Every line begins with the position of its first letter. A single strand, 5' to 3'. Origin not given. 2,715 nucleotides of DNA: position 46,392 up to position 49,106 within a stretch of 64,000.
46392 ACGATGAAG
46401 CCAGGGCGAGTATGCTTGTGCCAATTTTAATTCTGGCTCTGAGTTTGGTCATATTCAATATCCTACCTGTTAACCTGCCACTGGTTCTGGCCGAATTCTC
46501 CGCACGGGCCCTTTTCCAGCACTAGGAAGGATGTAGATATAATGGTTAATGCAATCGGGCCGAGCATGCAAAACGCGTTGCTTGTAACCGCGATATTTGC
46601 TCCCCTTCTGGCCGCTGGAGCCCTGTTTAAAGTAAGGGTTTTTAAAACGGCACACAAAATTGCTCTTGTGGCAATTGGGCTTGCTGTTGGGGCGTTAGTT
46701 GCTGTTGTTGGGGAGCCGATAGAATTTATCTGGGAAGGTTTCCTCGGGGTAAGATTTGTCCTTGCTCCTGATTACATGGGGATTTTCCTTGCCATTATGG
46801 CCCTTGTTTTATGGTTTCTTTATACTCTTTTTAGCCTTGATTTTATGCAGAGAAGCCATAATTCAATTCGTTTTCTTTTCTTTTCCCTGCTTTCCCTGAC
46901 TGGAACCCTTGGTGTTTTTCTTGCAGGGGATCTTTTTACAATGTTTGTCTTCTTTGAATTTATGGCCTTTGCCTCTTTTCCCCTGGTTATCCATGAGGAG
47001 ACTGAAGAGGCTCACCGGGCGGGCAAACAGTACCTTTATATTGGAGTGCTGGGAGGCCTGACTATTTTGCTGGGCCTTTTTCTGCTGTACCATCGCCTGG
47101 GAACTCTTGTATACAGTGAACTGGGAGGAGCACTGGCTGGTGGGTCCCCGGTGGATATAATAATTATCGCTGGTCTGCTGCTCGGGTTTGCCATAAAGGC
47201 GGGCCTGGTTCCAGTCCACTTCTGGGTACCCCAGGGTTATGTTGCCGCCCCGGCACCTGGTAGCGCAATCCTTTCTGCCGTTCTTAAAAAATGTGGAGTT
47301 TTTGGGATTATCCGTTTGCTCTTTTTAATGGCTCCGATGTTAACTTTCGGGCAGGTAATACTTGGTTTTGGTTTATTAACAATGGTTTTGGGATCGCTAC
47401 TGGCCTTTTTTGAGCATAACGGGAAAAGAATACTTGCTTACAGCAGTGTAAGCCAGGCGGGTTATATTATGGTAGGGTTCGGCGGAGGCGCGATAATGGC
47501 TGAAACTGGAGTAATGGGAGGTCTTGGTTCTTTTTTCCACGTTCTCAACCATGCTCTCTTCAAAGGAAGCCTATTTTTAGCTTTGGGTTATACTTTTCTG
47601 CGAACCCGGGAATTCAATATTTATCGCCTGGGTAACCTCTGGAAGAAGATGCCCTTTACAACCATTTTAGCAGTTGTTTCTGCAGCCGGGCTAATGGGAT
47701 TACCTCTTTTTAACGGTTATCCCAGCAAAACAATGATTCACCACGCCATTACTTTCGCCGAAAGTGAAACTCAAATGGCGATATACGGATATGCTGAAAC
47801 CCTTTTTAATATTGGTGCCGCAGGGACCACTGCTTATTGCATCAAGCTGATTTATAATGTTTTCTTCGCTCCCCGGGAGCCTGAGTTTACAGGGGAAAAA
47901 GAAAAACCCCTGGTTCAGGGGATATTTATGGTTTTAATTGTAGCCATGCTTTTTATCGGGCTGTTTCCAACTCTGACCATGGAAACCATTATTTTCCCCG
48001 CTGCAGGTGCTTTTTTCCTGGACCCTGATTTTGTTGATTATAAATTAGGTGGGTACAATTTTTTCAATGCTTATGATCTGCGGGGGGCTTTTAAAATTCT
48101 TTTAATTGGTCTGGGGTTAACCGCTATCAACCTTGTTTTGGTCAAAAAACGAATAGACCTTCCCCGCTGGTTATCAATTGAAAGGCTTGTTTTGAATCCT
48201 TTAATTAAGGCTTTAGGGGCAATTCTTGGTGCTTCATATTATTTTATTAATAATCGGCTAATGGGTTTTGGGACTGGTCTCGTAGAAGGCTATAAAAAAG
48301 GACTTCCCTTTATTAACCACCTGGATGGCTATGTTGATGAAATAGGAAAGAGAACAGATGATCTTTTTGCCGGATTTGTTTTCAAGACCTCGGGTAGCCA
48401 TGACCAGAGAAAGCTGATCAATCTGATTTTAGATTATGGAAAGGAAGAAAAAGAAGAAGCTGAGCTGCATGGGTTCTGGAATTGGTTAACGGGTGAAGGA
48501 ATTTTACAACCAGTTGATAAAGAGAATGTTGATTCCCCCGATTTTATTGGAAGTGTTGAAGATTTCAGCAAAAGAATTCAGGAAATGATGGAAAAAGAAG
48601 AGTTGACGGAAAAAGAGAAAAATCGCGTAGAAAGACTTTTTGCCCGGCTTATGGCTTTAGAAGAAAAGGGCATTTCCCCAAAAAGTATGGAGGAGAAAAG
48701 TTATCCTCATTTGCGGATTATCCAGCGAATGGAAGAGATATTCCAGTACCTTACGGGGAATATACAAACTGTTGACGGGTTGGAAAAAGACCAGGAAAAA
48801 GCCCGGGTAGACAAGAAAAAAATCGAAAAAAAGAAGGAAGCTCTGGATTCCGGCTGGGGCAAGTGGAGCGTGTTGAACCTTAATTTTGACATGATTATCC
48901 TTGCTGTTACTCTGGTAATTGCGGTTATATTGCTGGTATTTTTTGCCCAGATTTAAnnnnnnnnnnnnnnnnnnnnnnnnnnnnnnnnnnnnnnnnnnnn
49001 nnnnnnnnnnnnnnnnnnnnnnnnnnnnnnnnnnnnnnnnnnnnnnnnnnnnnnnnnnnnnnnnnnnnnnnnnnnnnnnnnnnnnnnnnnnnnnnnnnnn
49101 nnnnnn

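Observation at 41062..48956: Mrp-type antiporter module with Mbh-like gene order, three antiporter-like subunits and no hydrogenase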

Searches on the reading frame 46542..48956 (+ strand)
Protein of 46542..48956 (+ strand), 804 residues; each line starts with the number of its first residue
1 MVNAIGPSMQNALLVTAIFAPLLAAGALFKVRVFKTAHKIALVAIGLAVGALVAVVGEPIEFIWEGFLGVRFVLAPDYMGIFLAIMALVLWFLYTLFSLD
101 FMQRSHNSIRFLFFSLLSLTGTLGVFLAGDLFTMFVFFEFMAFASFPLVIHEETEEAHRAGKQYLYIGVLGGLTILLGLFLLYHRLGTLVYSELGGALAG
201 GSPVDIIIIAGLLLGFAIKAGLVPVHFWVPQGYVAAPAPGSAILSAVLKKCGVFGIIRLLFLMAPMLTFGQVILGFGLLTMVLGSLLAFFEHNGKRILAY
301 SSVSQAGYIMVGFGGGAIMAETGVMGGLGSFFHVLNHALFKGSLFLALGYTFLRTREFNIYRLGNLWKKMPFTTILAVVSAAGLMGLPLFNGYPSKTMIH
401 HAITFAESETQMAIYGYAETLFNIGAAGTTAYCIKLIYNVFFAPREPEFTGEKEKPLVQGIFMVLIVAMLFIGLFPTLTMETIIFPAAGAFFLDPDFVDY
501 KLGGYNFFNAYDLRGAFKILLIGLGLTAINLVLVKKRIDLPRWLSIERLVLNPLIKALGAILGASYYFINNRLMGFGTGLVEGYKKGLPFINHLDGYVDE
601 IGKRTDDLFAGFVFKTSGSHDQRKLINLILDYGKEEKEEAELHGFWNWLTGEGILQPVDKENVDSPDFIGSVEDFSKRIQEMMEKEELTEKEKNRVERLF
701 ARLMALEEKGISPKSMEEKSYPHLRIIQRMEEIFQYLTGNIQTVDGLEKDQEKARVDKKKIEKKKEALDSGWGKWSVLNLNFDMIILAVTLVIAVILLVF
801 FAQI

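Call 4: search_protein_families(library=pfam, proteins=[window:46542-48956:+], max_evalue=0.01)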
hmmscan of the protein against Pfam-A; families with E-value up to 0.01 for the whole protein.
window:46542-48956:+ (804 aa): 1 family
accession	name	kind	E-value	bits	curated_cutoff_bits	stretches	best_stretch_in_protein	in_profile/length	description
PF00361.26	Proton_antipo_M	-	2e-55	188.5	21.5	1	128-412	1-284/294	NADH:quinone oxidoreductase/Mrp antiporter, TM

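Call 5: search_protein_families(library=ncbifam, proteins=[window:46542-48956:+], max_evalue=0.01)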
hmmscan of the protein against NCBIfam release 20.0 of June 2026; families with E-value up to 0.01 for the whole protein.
window:46542-48956:+ (804 aa): 73 families (the best 25 are shown)
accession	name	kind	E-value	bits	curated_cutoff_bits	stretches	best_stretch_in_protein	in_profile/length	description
NF006240.0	PRK08376.1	subfamily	8.4e-75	252.6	662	1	40-504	59-520/521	putative monovalent cation/H+ antiporter subunit D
NF006419.0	PRK08668.1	equivalog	2.8e-74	251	617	1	14-534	4-523/613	NADH dehydrogenase subunit M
NF005086.0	PRK06521.1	equivalog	1.2e-67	228.8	667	1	14-483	16-499/669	hydrogenase 4 subunit B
NF009310.0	PRK12668.1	equivalog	4.5e-62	210.7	564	1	22-536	12-474/584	Na(+)/H(+) antiporter subunit D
NF009288.0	PRK12648.1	equivalog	1.3e-59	202.3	1104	1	37-503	32-497/954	monovalent cation/H+ antiporter subunit A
NF006241.0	PRK08377.1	equivalog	5.2e-58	197.3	645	1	14-481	13-468/494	NADH dehydrogenase subunit N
NF005561.0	PRK07234.1-1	equivalog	5.6e-56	190.5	718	1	41-462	41-456/569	putative monovalent cation/H+ antiporter subunit D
TIGR00940.1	2a6301s01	subfamily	1.8e-55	188.7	920.45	1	62-529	59-541/793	monovalent cation:proton antiporter subunit A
NF006418.0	PRK08667.1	equivalog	2.3e-53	181.7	794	1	13-481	12-491/644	hydrogenase membrane subunit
TIGR01972.1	NDH_I_M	subfamily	4.4e-52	177.3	263.8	1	17-483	4-475/486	NADH-quinone oxidoreductase subunit M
NF009306.0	PRK12663.1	equivalog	6.2e-50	170.4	542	1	59-482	57-473/498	Na+/H+ antiporter subunit D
NF009285.0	PRK12645.1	equivalog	1.1e-49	169.4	1028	1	61-494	61-511/804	Na+/H+ antiporter subunit A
NF005140.0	PRK06589.1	equivalog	5.1e-49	167.4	470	1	22-478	21-477/489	putative monovalent cation/H+ antiporter subunit D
NF005818.0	PRK07691.1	equivalog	2.1e-48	165.5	586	1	11-483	3-472/496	Na+/H+ antiporter subunit D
NF009284.0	PRK12644.1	equivalog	2.6e-48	164.8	962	1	13-483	8-478/975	Na+/H+ antiporter subunit A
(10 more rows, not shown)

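Call 11: find_encoding_contigs(protein=window:46542-48956:+, flank=10000, max_places=6)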
Protein window:46542-48956:+ (804 aa): no gene with exactly this product is on record in the collection.

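Call 12: find_homologous_proteins(query=window:46542-48956:+, max_evalue=1e-20)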
Query window:46542-48956:+ (804 aa): 660 proteins with E <= 1e-20 among 8000 candidates; the best 120 are listed.
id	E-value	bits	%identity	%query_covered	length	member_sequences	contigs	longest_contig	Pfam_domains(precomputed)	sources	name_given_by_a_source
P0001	0.0e+0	1719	96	100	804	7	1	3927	PF00361.26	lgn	-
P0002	0.0e+0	1495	83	100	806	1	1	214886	PF00361.26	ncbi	-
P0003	0.0e+0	1492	82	100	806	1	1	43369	PF00361.26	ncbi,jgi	-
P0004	0.0e+0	1399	77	100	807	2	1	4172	PF00361.26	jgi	-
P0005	0.0e+0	1380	76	100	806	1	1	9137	PF00361.26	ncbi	-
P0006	6.5e-210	718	45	99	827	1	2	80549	PF00662.27,PF00361.26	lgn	-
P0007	1.4e-190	654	42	99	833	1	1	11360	PF00361.26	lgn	-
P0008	2.5e-97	345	38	66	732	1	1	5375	PF00662.27,PF00361.26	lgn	-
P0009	2.9e-94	335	39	63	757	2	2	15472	PF00361.26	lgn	-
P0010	2.4e-92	329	37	64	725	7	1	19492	PF10125.15,PF00361.26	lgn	-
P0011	3.0e-89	318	30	97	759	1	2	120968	PF00361.26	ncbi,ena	-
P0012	1.3e-88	316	37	71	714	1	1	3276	PF00361.26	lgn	-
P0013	1.6e-88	316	32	84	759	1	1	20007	PF00361.26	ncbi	-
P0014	2.4e-88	315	35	69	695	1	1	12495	PF00662.27,PF00361.26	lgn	-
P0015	3.4e-88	315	38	60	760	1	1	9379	PF00361.26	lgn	-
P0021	2.1e-85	306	40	58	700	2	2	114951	PF00662.27,PF00361.26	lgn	-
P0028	5.5e-81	291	38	57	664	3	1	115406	PF00361.26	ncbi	-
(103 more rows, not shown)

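Call 13: find_encoding_contigs(protein=P0002, flank=10000, max_places=2)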
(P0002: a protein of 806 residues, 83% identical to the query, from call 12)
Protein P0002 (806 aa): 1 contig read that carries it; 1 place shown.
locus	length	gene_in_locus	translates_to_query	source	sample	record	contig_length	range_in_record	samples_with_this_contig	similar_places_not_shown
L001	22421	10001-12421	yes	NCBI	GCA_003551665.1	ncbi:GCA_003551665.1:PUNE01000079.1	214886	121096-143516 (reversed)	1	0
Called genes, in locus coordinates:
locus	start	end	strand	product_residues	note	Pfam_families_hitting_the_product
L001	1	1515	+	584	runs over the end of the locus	PF01512:Complex1_51K, PF10531:SLBB (weak), PF10589:NADH_4Fe-4S, PF00037:Fer4 (weak), PF13237:Fer4_10 (weak), PF14697:Fer4_21, PF12838:Fer4_7, PF13187:Fer4_9, +3 more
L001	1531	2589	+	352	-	PF13510:Fer2_4, PF10588:NADH-G_4Fe-4S_3, PF12837:Fer4_6 (weak), PF14697:Fer4_21 (weak), PF22117:Fer4_Nqo3, PF12838:Fer4_7, PF04879:Molybdop_Fe4S4, PF00384:Molybdopterin, +3 more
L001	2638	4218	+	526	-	PF00384:Molybdopterin, PF01568:Molydop_binding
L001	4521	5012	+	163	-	PF01899:MNHE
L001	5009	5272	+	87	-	PF04066:MrpF_PhaF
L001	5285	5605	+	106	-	PF03334:PhaG_MnhG_YufB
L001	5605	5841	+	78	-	PF13244:MbhD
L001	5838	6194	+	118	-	PF20501:MbhE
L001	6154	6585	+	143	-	PF04039:MnhB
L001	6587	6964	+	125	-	PF00420:Oxidored_q2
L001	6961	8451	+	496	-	PF00361:Proton_antipo_M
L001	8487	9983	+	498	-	PF00662:Proton_antipo_N (weak), PF00361:Proton_antipo_M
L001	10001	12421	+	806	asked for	PF00361:Proton_antipo_M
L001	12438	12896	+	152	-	PF00293:NUDIX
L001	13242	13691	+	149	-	PF01257:2Fe-2S_thioredx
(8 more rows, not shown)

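Call 14: find_encoding_contigs(protein=P0006, flank=10000, max_places=2)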
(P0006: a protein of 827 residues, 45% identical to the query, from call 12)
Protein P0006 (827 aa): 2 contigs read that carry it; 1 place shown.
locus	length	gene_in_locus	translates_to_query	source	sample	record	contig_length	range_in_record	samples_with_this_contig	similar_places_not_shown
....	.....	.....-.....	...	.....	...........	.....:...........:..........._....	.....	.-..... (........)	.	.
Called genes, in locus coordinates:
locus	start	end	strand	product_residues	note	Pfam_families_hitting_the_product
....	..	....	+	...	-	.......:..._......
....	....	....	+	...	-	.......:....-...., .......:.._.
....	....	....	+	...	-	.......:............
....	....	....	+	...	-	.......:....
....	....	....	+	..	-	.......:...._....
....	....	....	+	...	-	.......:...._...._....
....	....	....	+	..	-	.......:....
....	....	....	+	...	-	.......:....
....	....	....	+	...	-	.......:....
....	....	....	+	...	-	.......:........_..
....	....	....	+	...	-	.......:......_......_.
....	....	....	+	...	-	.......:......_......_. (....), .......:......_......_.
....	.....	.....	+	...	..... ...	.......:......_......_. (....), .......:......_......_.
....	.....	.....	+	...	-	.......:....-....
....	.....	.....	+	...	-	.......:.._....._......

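Call 15: find_encoding_contigs(protein=P0011, flank=10000, max_places=2)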
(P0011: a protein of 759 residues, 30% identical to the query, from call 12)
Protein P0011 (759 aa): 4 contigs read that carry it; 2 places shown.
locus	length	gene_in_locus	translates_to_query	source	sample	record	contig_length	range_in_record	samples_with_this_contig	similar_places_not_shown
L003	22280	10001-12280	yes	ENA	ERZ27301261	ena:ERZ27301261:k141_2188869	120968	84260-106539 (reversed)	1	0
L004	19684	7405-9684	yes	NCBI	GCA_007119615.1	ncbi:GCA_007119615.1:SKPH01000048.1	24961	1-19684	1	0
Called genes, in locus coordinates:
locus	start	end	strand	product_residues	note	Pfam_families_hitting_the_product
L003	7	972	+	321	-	PF03116:NQR2_RnfD_RnfE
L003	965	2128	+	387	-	PF04205:FMN_bind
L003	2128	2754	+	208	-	PF02508:Rnf-Nqr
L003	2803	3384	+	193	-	PF02508:Rnf-Nqr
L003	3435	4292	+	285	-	PF04060:FeS, PF12838:Fer4_7 (weak), PF13237:Fer4_10 (weak), PF14697:Fer4_21, PF00037:Fer4, PF12838:Fer4_7, PF13187:Fer4_9, PF13237:Fer4_10, +8 more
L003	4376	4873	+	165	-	PF01899:MNHE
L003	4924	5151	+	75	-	PF04066:MrpF_PhaF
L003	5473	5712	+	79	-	PF13244:MbhD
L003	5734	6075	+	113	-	PF20501:MbhE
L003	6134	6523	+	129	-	PF04039:MnhB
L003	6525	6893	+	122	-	PF00420:Oxidored_q2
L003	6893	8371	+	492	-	PF00361:Proton_antipo_M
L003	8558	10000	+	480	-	PF00662:Proton_antipo_N (weak), PF10125:NADHdeh_related (weak), PF00361:Proton_antipo_M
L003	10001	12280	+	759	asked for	PF00361:Proton_antipo_M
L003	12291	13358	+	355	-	PF02424:ApbE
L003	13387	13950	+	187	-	PF12822:ECF_trnsprt (weak), PF07456:Hpre_diP_synt_I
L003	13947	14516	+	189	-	PF02545:Maf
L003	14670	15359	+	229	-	PF20582:UPF0758_N, PF04002:RadC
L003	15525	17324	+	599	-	PF19864:Radical_SAM_N2, PF02310:B12-binding (faint), PF04055:Radical_SAM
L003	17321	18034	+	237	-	PF10105:DUF2344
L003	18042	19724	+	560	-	PF10150:RNase_E_G, PF20833:RNase_E_G_Thio (weak), PF01938:TRAM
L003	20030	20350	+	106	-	PF00829:Ribosomal_L21p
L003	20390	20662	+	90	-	PF01016:Ribosomal_L27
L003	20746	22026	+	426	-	PF01018:GTP1_OBG, PF01926:MMR_HSR1, PF02421:FeoB_N, PF09269:DUF1967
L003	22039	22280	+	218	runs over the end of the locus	PF01467:CTP_transf_like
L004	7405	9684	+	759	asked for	PF00361:Proton_antipo_M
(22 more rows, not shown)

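Call 16: find_encoding_contigs(protein=P0021, flank=10000, max_places=2)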
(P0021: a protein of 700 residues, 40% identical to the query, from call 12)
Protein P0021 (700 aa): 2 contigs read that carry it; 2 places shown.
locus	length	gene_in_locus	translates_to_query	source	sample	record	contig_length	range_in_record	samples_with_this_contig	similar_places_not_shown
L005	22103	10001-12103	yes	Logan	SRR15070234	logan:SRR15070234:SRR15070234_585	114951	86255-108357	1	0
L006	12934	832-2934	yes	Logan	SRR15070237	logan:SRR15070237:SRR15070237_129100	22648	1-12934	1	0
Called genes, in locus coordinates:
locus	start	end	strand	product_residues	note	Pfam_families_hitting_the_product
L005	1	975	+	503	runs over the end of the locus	PF00005:ABC_tran, PF02463:SMC_N (faint), PF13304:AAA_21 (faint), PF00005:ABC_tran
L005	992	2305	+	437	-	-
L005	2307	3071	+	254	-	PF01182:Glucosamine_iso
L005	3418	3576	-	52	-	-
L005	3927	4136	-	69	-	-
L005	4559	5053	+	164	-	PF01899:MNHE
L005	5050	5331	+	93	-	PF04066:MrpF_PhaF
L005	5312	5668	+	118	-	PF03334:PhaG_MnhG_YufB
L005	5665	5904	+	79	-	PF13244:MbhD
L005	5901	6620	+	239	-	PF20501:MbhE, PF04039:MnhB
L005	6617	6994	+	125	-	PF00420:Oxidored_q2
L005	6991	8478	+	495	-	PF10125:NADHdeh_related (weak), PF00361:Proton_antipo_M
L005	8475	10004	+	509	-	PF00662:Proton_antipo_N (faint), PF00361:Proton_antipo_M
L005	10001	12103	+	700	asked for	PF00662:Proton_antipo_N (weak), PF00361:Proton_antipo_M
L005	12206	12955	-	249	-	PF07090:GATase1_like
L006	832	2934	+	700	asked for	PF00662:Proton_antipo_N (weak), PF00361:Proton_antipo_M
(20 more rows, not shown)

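Call 17: find_encoding_contigs(protein=P0028, flank=10000, max_places=2)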
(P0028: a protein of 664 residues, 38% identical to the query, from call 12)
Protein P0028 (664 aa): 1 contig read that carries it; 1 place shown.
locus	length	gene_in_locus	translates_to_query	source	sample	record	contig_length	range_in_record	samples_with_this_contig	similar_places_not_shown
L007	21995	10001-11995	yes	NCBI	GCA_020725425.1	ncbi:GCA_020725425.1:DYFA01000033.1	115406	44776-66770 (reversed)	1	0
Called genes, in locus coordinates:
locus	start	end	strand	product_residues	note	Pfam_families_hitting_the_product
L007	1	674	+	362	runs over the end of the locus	-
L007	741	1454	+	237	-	PF01325:Fe_dep_repress (weak), PF09339:HTH_IclR (faint)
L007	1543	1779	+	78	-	PF03006:HlyIII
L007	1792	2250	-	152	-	-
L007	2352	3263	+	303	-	PF04055:Radical_SAM (weak)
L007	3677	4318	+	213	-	PF12760:Zn_ribbon_IS1595 (weak), PF03811:Zn_ribbon_InsA (weak), PF13384:HTH_23 (weak)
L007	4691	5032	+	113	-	PF01899:MNHE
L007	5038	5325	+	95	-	PF04066:MrpF_PhaF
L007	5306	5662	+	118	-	PF03334:PhaG_MnhG_YufB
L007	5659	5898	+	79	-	PF13244:MbhD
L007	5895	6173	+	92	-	PF20501:MbhE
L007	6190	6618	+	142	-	PF04039:MnhB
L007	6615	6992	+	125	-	PF00420:Oxidored_q2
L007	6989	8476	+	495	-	PF10125:NADHdeh_related, PF00361:Proton_antipo_M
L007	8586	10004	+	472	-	PF00662:Proton_antipo_N (weak), PF00361:Proton_antipo_M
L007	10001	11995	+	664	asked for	PF00361:Proton_antipo_M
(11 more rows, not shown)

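Call 20: search_solved_structures(query=window:46542-48956:+, max_evalue=1e-10, show_alignments=0)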
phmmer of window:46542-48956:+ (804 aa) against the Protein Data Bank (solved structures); distinct sequences matched with E-value up to 1e-10: 87 (the best 60 are shown).
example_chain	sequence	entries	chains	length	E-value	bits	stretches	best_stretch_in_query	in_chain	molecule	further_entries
6cfw_H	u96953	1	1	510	5.2e-56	193.6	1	49-504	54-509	Monovalent cation/H+ antiporter subunit D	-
6u8y_H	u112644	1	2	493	7.4e-41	143.5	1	14-479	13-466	NADH dehydrogenase subunit N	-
6u8y_X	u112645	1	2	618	3.9e-40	141.1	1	18-480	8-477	NADH dehydrogenase subunit M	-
7qru_A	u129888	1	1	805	1e-38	136.4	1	62-534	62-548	Na+/H+ antiporter subunit A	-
7z0s_C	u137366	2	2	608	2.8e-37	131.6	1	20-473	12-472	Formate hydrogenlyase subunit 3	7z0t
6z16_A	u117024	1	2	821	1.4e-35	126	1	64-523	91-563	Multisubunit Na+/H+ antiporter, A subunit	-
7qru_D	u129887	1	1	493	1.7e-33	119.2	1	41-399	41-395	Na+/H+ antiporter subunit D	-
4he8_L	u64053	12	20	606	9.2e-30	106.8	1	42-402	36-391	NADH-quinone oxidoreductase subunit 12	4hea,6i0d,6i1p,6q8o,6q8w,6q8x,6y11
7p61_M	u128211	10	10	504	1.4e-27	99.6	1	61-482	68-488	NADH dehydrogenase I subunit M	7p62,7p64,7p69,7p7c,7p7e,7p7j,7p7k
3rko_M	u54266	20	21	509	1.4e-27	99.5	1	61-482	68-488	NADH-QUINONE OXIDOREDUCTASE SUBUNIT M | NADH dehydrogenase I subunit M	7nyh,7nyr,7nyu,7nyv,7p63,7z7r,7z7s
6hum_D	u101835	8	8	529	1.4e-25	93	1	63-481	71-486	NAD(P)H-quinone oxidoreductase chain 4 1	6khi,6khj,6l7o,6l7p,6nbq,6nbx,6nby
7d3u_D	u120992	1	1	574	1.8e-25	92.6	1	14-400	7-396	Monovalent Na+/H+ antiporter subunit D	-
7v2d_l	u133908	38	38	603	5.1e-25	91.1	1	75-476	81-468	NADH-ubiquinone oxidoreductase chain 5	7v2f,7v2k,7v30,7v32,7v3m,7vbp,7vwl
7v2c_l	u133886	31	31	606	5.2e-25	91.1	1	75-476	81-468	NADH-ubiquinone oxidoreductase chain 5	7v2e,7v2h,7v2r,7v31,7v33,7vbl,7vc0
7d3u_A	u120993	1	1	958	9.4e-25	90.2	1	40-406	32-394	Monovalent Na+/H+ antiporter subunit A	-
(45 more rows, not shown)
